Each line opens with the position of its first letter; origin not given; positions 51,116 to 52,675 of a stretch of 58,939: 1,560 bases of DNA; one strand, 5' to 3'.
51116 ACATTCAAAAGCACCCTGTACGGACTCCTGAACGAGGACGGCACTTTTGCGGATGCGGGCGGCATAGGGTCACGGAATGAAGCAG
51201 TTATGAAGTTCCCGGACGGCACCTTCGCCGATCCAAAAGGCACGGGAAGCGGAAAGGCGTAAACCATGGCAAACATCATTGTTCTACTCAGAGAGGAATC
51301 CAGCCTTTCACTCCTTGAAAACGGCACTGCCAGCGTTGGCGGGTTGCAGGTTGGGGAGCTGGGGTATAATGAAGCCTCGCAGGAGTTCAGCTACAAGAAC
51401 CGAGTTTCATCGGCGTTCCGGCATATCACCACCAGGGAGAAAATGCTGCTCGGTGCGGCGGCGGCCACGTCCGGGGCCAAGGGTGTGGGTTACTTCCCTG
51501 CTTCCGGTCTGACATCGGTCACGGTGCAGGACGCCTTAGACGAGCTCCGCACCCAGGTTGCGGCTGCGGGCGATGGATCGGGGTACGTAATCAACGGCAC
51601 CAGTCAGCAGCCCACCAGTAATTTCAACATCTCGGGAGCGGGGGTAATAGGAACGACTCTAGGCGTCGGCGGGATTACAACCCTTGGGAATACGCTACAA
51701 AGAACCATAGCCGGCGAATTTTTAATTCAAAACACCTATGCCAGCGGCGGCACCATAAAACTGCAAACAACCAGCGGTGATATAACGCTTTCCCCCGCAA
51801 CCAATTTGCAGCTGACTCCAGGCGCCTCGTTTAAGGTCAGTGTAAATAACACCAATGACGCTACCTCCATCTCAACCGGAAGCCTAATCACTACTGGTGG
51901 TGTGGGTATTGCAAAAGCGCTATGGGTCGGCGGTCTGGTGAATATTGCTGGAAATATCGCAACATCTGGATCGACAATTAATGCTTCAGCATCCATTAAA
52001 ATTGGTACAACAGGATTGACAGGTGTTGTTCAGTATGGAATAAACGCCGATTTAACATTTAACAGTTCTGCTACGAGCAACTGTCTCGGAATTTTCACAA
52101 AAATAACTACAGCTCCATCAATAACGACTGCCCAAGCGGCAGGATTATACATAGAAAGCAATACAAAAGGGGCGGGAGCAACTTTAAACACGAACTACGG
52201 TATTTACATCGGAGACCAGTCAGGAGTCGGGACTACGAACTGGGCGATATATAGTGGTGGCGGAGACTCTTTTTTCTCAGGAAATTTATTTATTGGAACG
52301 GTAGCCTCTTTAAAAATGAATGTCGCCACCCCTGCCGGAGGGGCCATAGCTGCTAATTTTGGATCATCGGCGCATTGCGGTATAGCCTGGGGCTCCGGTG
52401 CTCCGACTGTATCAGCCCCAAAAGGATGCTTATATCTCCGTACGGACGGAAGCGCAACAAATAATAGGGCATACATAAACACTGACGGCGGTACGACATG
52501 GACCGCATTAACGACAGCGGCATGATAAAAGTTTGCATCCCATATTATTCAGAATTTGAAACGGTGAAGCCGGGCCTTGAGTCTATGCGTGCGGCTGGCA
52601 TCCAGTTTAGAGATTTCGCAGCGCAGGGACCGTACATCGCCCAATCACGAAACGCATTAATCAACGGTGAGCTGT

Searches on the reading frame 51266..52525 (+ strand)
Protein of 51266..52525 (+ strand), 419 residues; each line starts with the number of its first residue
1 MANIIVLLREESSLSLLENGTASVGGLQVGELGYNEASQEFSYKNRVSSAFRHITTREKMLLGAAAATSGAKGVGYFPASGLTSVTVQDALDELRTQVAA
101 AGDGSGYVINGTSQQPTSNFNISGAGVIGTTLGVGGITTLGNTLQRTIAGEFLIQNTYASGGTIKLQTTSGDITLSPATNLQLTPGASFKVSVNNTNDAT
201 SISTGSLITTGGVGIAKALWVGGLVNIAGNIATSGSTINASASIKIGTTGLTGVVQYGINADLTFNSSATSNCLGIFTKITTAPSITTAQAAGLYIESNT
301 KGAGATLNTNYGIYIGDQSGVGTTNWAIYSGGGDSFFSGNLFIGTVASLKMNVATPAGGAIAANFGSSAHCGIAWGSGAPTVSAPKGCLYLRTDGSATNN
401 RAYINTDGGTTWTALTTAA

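Call 35: find_related_loci(query=window:51266-52525:+, collection=viral_contigs, flank=10000)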
Query window:51266-52525:+ (419 aa) in viral_contigs; peptide patterns used: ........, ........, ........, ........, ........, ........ (x = any residue, [..] = any of these).
19 stretches matched a pattern, but none encodes a relative of the query by tblastn (E <= 1e-3).
